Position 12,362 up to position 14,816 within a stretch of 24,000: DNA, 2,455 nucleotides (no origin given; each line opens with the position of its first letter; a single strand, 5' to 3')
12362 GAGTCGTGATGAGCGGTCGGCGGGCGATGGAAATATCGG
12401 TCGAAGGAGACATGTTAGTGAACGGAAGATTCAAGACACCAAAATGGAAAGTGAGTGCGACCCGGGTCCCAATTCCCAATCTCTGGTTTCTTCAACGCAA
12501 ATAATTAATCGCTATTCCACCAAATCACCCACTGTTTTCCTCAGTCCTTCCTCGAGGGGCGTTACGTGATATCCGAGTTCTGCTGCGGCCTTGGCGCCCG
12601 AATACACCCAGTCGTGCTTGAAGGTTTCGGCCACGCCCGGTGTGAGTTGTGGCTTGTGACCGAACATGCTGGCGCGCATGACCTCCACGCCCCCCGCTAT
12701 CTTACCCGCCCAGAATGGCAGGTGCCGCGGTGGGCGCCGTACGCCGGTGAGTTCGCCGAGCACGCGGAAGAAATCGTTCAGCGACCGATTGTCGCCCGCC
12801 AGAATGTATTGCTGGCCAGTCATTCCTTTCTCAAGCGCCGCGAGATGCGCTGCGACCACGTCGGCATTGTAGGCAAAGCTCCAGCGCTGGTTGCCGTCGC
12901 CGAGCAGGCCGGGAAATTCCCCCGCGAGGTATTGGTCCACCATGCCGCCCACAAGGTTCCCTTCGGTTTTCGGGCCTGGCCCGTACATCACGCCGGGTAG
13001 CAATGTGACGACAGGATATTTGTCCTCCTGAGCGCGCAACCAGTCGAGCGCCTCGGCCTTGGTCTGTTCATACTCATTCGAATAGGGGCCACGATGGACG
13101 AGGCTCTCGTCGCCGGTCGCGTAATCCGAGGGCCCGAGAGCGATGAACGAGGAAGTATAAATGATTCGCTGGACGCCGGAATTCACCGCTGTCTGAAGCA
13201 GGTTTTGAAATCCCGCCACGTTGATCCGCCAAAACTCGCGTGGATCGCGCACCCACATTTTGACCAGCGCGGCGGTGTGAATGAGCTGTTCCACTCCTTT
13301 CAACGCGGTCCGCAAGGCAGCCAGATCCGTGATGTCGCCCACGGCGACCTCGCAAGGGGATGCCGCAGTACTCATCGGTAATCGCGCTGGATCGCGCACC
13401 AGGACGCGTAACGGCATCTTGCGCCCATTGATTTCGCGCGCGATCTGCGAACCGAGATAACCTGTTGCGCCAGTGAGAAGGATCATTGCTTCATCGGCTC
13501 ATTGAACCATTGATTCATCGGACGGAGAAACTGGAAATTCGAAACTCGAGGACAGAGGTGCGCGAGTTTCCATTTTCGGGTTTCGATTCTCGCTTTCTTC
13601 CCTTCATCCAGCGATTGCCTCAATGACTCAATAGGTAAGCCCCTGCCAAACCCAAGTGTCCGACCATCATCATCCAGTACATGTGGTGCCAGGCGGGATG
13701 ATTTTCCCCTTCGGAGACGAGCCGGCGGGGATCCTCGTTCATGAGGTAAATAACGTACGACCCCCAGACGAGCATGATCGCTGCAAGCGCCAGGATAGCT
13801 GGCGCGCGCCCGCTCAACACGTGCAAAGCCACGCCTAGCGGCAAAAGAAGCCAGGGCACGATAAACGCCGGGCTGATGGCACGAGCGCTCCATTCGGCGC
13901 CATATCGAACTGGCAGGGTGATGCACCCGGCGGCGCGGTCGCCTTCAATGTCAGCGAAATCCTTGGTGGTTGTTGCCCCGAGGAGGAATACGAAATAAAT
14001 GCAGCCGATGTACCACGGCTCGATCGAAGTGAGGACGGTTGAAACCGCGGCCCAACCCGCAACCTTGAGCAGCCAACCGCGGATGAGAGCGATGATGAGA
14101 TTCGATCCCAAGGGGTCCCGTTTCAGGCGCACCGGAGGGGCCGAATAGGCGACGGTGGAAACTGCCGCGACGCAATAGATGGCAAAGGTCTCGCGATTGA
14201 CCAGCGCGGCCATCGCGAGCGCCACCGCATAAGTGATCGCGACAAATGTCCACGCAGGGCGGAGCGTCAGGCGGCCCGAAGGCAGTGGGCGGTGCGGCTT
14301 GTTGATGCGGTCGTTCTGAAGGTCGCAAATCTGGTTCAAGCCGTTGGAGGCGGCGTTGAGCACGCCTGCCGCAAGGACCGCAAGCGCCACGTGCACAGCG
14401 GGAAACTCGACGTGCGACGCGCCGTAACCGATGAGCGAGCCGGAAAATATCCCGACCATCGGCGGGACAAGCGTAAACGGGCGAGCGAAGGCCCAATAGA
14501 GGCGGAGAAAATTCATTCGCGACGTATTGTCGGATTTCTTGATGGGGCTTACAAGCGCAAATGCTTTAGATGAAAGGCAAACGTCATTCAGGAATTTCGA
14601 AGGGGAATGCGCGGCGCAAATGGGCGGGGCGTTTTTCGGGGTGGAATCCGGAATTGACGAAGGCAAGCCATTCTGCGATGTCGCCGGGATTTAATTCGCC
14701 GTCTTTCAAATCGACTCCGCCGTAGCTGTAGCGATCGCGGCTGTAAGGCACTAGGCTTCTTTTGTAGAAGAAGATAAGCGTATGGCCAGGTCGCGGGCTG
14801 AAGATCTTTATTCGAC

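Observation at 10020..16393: Six-gene same-strand block combining polyprenol-kinase fusion, UbiA prenyltransferase, SDR and two radical-SAM-type enzymes: candidate uncharacterised isoprenoid/prenyl-lipid pathway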

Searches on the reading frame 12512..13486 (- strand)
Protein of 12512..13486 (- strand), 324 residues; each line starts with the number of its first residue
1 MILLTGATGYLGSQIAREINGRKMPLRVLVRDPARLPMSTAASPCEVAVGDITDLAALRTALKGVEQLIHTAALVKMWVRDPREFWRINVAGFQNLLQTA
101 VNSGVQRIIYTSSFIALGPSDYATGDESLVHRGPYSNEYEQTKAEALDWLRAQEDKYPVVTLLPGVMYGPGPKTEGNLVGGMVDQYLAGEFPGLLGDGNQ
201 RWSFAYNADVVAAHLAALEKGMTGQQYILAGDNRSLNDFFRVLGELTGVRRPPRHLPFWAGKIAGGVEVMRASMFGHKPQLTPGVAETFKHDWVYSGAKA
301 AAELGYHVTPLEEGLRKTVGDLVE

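Call 4: search_protein_families(library=pfam, proteins=[window:12512-13486:-], max_evalue=0.01)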
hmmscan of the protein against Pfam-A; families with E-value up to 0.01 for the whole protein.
window:12512-13486:- (324 aa): 8 families
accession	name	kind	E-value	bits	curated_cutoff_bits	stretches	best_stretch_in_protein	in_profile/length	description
PF01370.27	Epimerase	-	1.5e-34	120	20.9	1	2-227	1-237/240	NAD dependent epimerase/dehydratase family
PF01073.25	3Beta_HSD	-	2.5e-23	83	22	1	4-220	2-231/280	3-beta hydroxysteroid dehydrogenase/isomerase family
PF13460.12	NAD_binding_10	-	9.3e-15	55.4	27.2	1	6-160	1-141/184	NAD(P)H-binding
PF07993.18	NAD_binding_4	-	3.2e-12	46.6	20.1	1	60-176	84-219/258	Male sterility protein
PF05368.20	NmrA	-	1.6e-11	44.8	27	1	2-113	5-107/298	NmrA-like family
PF16363.11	GDP_Man_Dehyd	-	5e-11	43.1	27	1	3-241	1-260/332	GDP-mannose 4,6 dehydratase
PF02719.21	Polysacc_synt_2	-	5.1e-10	39.4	20.2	1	2-119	1-134/293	Polysaccharide biosynthesis protein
PF04321.23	RmlD_sub_bind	-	1.6e-05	24.6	27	1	2-183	3-164/287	RmlD substrate binding domain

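Call 5: search_protein_families(library=ncbifam, proteins=[window:12512-13486:-], max_evalue=0.01)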
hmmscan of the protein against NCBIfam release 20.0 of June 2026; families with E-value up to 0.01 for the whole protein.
window:12512-13486:- (324 aa): 27 families (the best 25 are shown)
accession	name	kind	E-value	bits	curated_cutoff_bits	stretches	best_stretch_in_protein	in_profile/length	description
TIGR03466.1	HpnA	hypoth_equivalog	3e-54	184.1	367.65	1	2-319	3-318/327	hopanoid-associated sugar epimerase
NF052578.1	StrlDmthSdmBMthl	equivalog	9.9e-36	124.1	600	1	3-256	4-254/328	sterol demethylase protein SdmB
NF042422.1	oxyalk_red_OleD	equivalog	2.7e-26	92.7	580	1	2-318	3-324/329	2-alkyl-3-oxoalkanoate reductase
NF042423.1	oxyalk_red_Shew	equivalog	1.4e-20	73.6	580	1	2-315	11-328/331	2-alkyl-3-oxoalkanoate reductase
TIGR04180.1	EDH_00030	hypoth_equivalog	1.3e-16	60.6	475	1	2-239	1-248/297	NAD-dependent 4,6-dehydratase LegB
TIGR01746.1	Thioester-redct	subfamily_domain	1.7e-14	53.9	213.35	2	63-245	87-279/371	thioester reductase domain-containing protein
NF041293.1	G6PDh_Azf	equivalog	1.6e-13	50.7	400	1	2-119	5-121/252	NAD-dependent glucose-6-phosphate dehydrogenase Azf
NF058621.1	DiazavRedAvaA7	equivalog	1.8e-12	47.5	400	1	2-234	3-235/304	3-diazoavenalumate denitrifying reductase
TIGR01179.1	galE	equivalog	7.1e-12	44.8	262.3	1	2-147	2-153/332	UDP-glucose 4-epimerase GalE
TIGR03589.1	PseB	equivalog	7.5e-12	44.8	407.75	1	2-117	7-129/324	UDP-N-acetylglucosamine 4,6-dehydratase (inverting)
TIGR01181.1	dTDP_gluc_dehyt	equivalog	1.3e-11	44.2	365.1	1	2-239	2-253/321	dTDP-glucose 4,6-dehydratase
TIGR02197.1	heptose_epim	equivalog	2e-10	40.4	274.6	1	2-243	1-256/316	ADP-glyceromanno-heptose 6-epimerase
TIGR01777.1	yfcH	hypoth_equivalog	2.5e-07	30.6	207.35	1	2-270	1-263/292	TIGR01777 family oxidoreductase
TIGR04130.1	FnlA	equivalog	8.2e-07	28.2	730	1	2-117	7-128/337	UDP-N-acetylglucosamine 4,6-dehydratase/5-epimerase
NF004520.0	PRK05865.1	equivalog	1.1e-06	26.8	1509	1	2-113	3-103/854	sugar epimerase family protein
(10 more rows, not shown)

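Call 64: search_solved_structures(query=window:12512-13486:-, max_evalue=1e-10)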
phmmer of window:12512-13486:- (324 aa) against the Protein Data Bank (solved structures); distinct sequences matched with E-value up to 1e-10: 7.
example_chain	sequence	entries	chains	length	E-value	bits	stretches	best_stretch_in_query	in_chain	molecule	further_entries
3wj7_A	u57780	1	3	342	2.3e-42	148.5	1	2-315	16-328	Putative oxidoreductase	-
6kv9_A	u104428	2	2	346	1.6e-17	66.8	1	2-251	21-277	MoeE5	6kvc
6wjb_A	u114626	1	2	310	5.7e-15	58.5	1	2-251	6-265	NAD-dependent epimerase/dehydratase family protein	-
4zrm_A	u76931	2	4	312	1.2e-14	57.4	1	2-265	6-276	UDP-glucose 4-epimerase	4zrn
6wj9_A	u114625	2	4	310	3.1e-14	56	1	2-251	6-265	NAD-dependent epimerase/dehydratase family protein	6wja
2x4g_A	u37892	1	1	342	5.6e-14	55.2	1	4-316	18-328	NUCLEOSIDE-DIPHOSPHATE-SUGAR EPIMERASE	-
8vr2_A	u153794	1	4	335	1.7e-11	47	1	2-240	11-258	NAD-dependent epimerase/dehydratase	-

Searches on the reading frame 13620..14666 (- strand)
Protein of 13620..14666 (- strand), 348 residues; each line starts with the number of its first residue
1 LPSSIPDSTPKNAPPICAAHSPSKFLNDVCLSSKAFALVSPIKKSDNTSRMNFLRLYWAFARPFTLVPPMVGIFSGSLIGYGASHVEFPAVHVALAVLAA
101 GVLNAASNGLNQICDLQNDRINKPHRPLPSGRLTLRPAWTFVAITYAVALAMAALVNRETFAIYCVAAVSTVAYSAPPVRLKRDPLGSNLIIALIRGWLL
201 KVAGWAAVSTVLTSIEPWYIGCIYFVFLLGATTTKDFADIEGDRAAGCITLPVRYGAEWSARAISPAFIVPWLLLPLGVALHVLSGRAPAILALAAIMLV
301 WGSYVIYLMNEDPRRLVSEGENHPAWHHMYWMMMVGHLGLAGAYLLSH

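Call 4: search_protein_families(library=pfam, proteins=[window:13620-14666:-], max_evalue=0.01)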
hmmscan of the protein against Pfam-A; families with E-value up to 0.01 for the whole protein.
window:13620-14666:- (348 aa): 1 family
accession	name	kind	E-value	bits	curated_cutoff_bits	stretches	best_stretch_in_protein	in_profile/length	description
PF01040.23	UbiA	-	1.7e-41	142.6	34.2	1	81-313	9-239/250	UbiA prenyltransferase family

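Call 5: search_protein_families(library=ncbifam, proteins=[window:13620-14666:-], max_evalue=0.01)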
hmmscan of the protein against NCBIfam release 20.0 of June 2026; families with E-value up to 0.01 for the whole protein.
window:13620-14666:- (348 aa): 33 families (the best 25 are shown)
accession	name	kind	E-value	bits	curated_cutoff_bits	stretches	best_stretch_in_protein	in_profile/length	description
NF009523.0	PRK12884.1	equivalog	1.6e-34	119.4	269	1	78-309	24-249/279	prenyltransferase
NF005742.0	PRK07566.1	equivalog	5.5e-33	114.4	313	1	43-314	17-285/315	chlorophyll synthase ChlG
NF009525.0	PRK12887.1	equivalog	1.5e-32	113.2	226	1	46-299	6-266/310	homogentisate phytyltransferase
NF009521.0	PRK12882.1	equivalog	2.7e-26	92.4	296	1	57-307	8-250/280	geranylgeranylglycerol-phosphate geranylgeranyltransferase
TIGR01476.1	chlor_syn_BchG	subfamily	7.3e-25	88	212.3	1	60-308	6-253/283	(bacterio)chlorophyll synthase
NF009522.0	PRK12883.1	equivalog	3.4e-20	72.7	353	1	66-306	16-243/279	geranylgeranylglycerol-phosphate geranylgeranyltransferase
TIGR01475.1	ubiA_other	subfamily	4.3e-17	62.5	180.8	1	76-304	24-247/282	UbiA-like polyprenyltransferase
NF009058.0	PRK12392.1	subfamily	1.5e-16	60.4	494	1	81-258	40-225/333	bacteriochlorophyll c synthase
TIGR02056.1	ChlG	equivalog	1.8e-14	54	436.45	1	55-262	17-230/306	chlorophyll synthase ChlG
NF009513.0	PRK12872.1-3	equivalog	4.2e-14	52.8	288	1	92-301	54-258/293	prenyltransferase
NF006088.0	PRK08238.1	equivalog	3.2e-13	49.1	351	1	91-229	227-360/482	UbiA family prenyltransferase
NF035940.1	prenyl_rel_EboC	equivalog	1.1e-12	48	250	1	57-233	2-175/292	UbiA-like protein EboC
TIGR01474.1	ubiA_proteo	equivalog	3.4e-11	43.2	275.45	1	91-314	39-257/282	4-hydroxybenzoate octaprenyltransferase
TIGR01473.1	cyoE_ctaB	equivalog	8.7e-11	42.1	210.3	1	68-313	14-253/281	heme o synthase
NF009526.0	PRK12888.1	equivalog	1.4e-10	41.1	364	1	60-302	29-259/301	4-hydroxybenzoate octaprenyltransferase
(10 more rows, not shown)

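Call 63: search_solved_structures(query=window:13620-14516:-, max_evalue=0.01)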
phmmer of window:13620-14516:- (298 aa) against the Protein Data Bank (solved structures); distinct sequences matched with E-value up to 0.01: 5.
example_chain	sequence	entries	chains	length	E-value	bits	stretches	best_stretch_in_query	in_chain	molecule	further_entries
6m31_A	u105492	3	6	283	3e-21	79.1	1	25-263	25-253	Digeranylgeranylglyceryl phosphate synthase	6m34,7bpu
9sas_C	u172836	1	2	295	9.6e-14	54.4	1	10-210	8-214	Chlorophyll a synthase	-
9sau_C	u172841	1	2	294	1e-13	54.3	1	10-210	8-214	Chlorophyll a synthase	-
4od4_A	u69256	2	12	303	8.9e-10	41.4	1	31-251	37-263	4-hydroxybenzoate octaprenyltransferase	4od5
4tq3_A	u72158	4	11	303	1.7e-07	33.9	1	4-224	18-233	Prenyltransferase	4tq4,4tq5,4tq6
